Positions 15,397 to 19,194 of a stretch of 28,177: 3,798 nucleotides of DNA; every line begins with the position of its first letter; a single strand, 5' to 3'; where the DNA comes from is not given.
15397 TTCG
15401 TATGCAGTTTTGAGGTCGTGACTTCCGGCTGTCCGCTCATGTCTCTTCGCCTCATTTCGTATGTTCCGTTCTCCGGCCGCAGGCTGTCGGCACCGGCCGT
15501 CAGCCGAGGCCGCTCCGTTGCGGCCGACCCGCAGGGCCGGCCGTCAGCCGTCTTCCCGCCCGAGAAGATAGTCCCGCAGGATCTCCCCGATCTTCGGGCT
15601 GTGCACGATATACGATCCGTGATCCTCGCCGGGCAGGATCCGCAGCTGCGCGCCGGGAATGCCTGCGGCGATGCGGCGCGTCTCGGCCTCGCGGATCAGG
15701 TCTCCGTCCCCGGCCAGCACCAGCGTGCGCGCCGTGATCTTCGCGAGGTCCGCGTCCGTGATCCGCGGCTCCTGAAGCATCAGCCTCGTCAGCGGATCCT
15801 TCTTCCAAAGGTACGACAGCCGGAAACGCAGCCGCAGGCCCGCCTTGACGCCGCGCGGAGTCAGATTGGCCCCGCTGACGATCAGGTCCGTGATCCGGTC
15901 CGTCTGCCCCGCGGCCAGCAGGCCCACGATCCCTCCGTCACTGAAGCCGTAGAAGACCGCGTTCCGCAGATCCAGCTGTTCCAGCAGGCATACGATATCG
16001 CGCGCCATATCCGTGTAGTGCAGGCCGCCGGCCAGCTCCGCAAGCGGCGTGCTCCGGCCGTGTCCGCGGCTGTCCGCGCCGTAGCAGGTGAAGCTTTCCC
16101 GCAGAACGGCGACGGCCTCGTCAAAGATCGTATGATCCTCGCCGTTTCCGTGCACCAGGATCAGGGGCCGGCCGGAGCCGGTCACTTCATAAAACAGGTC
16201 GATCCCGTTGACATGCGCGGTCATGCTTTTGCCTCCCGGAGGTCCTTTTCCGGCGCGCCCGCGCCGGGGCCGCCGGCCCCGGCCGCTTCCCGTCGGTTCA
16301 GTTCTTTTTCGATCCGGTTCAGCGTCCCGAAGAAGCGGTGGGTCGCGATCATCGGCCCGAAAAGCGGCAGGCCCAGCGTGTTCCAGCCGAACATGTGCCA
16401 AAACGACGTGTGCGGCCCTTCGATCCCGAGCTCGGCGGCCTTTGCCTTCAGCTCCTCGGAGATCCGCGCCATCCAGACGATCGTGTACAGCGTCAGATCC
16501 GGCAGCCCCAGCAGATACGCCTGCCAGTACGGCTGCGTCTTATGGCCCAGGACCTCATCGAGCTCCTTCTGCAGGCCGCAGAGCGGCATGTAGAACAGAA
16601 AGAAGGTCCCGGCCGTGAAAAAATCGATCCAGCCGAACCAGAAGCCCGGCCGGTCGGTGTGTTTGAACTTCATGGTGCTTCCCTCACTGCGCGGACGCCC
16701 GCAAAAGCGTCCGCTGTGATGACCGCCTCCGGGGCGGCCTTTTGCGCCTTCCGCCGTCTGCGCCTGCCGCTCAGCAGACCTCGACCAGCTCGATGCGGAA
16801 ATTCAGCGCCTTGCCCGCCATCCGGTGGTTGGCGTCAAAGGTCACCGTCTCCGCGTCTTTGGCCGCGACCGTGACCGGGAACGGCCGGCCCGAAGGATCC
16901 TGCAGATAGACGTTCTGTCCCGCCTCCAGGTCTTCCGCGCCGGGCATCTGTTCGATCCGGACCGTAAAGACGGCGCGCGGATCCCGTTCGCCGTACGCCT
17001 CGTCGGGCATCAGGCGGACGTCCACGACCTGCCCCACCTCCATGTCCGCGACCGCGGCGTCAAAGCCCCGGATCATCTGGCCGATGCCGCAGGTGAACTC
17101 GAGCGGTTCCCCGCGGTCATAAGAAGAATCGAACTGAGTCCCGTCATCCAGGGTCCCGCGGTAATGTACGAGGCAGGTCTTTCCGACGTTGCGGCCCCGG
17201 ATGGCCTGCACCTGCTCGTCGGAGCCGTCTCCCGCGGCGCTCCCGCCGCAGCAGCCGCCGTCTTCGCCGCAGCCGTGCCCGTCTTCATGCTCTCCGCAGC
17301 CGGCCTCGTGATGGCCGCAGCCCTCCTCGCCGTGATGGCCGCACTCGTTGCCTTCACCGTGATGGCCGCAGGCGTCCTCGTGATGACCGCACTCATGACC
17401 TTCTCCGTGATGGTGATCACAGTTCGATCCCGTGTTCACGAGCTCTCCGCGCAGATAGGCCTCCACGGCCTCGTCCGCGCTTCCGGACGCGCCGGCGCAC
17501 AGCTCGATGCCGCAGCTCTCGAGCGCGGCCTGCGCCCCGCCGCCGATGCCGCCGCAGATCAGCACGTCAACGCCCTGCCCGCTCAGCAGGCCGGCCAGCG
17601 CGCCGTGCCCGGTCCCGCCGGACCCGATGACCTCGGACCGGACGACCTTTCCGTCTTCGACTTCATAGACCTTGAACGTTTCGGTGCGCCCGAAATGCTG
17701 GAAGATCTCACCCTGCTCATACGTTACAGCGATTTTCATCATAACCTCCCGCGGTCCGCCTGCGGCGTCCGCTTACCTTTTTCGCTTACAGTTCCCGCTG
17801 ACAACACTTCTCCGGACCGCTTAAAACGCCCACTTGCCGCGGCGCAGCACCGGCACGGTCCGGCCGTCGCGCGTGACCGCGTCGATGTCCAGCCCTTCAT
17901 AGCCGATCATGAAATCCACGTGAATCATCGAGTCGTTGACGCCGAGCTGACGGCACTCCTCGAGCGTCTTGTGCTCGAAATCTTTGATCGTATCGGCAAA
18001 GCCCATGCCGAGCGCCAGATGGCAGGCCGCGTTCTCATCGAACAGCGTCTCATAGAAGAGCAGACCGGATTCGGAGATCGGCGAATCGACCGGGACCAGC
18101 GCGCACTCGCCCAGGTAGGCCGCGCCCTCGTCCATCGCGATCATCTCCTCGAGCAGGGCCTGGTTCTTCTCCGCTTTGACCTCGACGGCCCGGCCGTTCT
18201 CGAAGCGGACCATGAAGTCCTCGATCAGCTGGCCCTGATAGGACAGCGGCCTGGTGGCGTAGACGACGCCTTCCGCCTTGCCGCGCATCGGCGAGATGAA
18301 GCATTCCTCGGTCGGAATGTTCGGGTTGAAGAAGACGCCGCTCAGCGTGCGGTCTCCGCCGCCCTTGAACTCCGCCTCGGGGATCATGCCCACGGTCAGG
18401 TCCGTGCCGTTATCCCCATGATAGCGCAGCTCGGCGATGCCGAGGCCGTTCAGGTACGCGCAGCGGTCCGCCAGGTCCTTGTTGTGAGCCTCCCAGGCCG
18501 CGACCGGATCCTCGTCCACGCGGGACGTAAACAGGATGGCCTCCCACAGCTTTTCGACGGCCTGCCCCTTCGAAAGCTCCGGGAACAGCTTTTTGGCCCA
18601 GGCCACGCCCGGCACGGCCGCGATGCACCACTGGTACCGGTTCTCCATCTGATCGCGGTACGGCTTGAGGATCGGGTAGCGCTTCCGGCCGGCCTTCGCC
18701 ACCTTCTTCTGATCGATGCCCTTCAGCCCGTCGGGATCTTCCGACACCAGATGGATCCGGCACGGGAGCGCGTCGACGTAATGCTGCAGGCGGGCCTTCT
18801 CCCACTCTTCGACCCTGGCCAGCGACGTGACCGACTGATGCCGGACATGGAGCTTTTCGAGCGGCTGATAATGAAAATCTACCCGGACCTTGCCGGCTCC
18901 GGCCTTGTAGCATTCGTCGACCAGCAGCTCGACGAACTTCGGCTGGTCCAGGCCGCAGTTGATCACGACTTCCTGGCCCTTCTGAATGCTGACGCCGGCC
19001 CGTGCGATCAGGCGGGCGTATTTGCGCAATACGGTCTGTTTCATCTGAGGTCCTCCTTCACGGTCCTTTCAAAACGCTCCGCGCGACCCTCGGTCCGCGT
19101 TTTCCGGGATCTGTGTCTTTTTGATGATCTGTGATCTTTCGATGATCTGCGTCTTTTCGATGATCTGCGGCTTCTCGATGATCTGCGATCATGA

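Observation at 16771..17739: NifB/NifX domain + (CGHH)n metal-binding linker + SlyD-type FKBP: a rearranged SlyD-like candidate metallochaperone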

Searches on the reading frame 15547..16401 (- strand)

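Call 4: search_protein_families(library=pfam, proteins=[window:15547-16401:-], max_evalue=0.01)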
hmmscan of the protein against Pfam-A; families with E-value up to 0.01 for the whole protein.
window:15547-16401:- (285 aa): 3 families
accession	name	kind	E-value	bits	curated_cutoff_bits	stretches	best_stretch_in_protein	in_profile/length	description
PF00561.26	Abhydrolase_1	-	2.7e-16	60.4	25.8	1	79-178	2-102/245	alpha/beta hydrolase fold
PF12697.13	Abhydrolase_6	-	3.5e-13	51.2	26.3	1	80-264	1-206/217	Alpha/beta hydrolase family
PF12146.15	Hydrolase_4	-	1.2e-10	41.6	27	1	80-183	7-114/239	Serine aminopeptidase, S33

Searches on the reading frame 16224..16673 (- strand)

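Call 4: search_protein_families(library=pfam, proteins=[window:16224-16673:-], max_evalue=0.01)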
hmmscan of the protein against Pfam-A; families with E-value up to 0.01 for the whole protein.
window:16224-16673:- (150 aa): 1 family
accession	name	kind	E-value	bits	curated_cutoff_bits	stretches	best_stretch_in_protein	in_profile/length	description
PF14018.11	DUF4234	-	0.0073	16.8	25.3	0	54-102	8-55/70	Domain of unknown function (DUF4234)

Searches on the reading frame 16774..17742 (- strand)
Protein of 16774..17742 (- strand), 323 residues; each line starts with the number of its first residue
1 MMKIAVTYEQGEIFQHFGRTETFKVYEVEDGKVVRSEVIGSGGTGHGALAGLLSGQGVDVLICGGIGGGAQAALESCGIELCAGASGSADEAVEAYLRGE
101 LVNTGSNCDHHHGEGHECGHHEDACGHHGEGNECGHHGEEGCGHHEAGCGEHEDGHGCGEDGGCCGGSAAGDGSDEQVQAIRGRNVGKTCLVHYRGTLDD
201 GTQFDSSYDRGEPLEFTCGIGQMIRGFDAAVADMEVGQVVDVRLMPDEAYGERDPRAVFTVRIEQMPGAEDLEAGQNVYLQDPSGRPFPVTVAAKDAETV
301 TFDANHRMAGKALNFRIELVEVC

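Call 4: search_protein_families(library=pfam, proteins=[window:16774-17742:-], max_evalue=0.01)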
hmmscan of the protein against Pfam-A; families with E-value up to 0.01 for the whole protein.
window:16774-17742:- (323 aa): 2 families
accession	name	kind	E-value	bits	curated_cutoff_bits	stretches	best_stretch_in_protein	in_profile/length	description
PF02579.22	Nitro_FeMo-Co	-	7.7e-21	74.7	26.3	1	11-97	3-93/94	Dinitrogenase iron-molybdenum cofactor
PF00254.34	FKBP_C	-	1.4e-20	73.9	21.1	1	186-255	7-76/94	FKBP-type peptidyl-prolyl cis-trans isomerase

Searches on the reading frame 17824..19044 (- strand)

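Call 4: search_protein_families(library=pfam, proteins=[window:17824-19044:-], max_evalue=0.01)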
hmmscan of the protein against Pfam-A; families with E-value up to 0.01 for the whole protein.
window:17824-19044:- (407 aa): 1 family
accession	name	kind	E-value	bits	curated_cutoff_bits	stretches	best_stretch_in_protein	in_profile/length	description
PF02073.20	Peptidase_M29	-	3.2e-156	520.7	27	1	3-405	2-406/406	Thermophilic metalloprotease (M29)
